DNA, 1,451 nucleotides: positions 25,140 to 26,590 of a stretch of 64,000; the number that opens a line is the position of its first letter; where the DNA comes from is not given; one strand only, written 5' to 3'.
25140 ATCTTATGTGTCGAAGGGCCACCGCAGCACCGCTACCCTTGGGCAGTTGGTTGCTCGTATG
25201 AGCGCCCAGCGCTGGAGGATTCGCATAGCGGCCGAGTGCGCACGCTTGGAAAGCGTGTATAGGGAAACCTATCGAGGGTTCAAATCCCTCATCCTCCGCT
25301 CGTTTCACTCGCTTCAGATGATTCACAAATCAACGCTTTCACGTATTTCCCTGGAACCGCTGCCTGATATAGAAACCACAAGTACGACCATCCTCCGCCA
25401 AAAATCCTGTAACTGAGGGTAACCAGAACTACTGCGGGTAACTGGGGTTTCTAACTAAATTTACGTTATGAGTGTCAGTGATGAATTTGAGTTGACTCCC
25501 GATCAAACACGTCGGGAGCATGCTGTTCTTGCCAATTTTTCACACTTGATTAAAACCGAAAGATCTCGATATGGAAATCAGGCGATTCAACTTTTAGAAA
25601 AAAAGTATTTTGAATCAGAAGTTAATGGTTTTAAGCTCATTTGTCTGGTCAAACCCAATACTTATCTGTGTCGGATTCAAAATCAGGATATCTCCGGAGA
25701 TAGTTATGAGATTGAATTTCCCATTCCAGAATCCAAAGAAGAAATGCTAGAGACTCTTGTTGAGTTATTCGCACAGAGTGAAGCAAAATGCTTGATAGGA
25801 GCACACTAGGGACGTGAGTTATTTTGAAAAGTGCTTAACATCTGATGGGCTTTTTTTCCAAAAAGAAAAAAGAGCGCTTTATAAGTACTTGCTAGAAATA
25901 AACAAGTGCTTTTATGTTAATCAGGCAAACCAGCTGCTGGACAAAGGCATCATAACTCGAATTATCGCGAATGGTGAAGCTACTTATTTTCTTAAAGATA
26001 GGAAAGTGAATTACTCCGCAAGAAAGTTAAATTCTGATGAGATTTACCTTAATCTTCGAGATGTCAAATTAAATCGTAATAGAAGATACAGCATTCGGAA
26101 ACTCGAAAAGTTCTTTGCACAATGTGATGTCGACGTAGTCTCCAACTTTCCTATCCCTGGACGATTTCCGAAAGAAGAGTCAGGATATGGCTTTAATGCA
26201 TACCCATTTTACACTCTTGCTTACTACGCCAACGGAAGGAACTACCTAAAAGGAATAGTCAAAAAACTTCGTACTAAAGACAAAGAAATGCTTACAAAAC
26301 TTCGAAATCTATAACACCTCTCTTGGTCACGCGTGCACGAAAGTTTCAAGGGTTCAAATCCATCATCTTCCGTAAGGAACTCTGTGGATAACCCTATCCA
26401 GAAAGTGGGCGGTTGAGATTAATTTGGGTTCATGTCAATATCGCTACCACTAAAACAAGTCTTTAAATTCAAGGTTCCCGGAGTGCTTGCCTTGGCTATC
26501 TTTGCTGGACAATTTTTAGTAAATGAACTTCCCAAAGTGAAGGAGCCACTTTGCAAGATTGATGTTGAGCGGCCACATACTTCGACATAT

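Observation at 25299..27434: AT-rich 2.1-kb islet at tRNA-Ser(GGA), split by a degenerate copy of the tRNA 3' end, with no integrase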

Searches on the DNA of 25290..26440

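Call 96: search_rna_families(source=window, start=25290, end=26440, threshold=evalue, max_evalue=5, show_alignments=2)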
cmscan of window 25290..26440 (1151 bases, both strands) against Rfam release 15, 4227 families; matches with E-value up to 5: 5.
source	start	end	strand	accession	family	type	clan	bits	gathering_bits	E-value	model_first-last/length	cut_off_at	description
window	25824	25919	+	RF04313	aspC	Cis-reg;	-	22.5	100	0.99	1-124/124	no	aspC ncRNA motif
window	25610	25680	-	RF00204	snoR12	Gene; snRNA; snoRNA; CD-box;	-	21.3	39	0.45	1-83/83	no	Small nucleolar RNA R12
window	25736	25894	+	RF01471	rliB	Gene; sRNA;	-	17.6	40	0.69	1-360/360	no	Listeria sRNA rliB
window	25471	25563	+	RF02060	STnc410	Gene; sRNA;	-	14.9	50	2.1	1-158/158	no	Enterobacterial sRNA STnc410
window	26209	26371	-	RF02193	TCL6_3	Gene; lncRNA;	-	13.3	40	4.2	1-139/139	no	T-cell leukemia/lymphoma 6 conserved region 3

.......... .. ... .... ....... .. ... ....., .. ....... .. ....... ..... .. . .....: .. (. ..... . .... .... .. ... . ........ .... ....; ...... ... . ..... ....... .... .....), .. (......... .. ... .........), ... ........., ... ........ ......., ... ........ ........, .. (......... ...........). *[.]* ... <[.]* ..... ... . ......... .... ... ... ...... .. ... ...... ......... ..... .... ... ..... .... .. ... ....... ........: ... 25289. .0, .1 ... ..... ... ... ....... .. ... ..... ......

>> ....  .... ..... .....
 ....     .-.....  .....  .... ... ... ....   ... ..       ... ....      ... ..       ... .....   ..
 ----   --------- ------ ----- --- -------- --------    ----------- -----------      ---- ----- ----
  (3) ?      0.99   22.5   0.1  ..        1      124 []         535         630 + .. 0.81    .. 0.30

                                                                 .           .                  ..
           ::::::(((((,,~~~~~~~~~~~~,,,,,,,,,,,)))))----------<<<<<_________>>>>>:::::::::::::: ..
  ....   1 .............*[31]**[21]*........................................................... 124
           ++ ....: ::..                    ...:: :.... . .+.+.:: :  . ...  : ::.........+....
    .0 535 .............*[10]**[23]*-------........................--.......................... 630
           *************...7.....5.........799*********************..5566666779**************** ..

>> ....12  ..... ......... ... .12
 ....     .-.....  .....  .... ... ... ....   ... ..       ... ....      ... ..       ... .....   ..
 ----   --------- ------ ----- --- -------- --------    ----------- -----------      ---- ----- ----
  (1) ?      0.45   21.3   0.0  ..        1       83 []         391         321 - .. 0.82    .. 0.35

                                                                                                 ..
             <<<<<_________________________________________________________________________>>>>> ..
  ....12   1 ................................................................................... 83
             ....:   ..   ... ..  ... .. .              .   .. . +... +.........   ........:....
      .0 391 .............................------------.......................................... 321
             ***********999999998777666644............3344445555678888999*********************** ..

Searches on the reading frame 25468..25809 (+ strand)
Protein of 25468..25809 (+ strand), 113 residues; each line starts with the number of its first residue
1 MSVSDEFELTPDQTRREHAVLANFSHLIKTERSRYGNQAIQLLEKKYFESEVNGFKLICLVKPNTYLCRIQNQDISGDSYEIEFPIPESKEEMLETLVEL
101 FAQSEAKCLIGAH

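Call 7: search_protein_families(library=pfam, proteins=[window:25468-25809:+], max_evalue=1)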
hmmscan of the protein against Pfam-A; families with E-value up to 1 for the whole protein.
window:25468-25809:+ (113 aa): 1 family
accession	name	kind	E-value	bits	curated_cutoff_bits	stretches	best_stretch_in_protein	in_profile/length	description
PF07693.20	KAP_NTPase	-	0.18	11.4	20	1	15-74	63-122/293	KAP family P-loop domain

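Call 8: search_protein_families(library=phrogs, proteins=[window:25468-25809:+], max_evalue=1)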
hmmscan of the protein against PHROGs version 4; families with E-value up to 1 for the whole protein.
window:25468-25809:+ (113 aa): 1 family
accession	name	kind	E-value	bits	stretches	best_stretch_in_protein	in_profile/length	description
phrog_17392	-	unknown function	0.38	12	1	80-100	44-64/108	-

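Call 68: search_protein_families(library=padloc, proteins=[window:25468-25809:+], max_evalue=1)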
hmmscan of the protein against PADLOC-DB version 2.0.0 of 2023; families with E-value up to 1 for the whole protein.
window:25468-25809:+ (113 aa): 0 families

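Call 69: search_protein_families(library=ncbifam, proteins=[window:25468-25809:+], max_evalue=1)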
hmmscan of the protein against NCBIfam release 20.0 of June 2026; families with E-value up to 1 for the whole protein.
window:25468-25809:+ (113 aa): 1 family
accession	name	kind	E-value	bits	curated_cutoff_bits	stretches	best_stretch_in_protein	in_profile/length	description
NF041027.1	GSU2204_Se_pt_1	equivalog_domain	0.14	10.9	350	1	6-90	267-354/580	GSU2204 family CXXCH-containing (seleno)protein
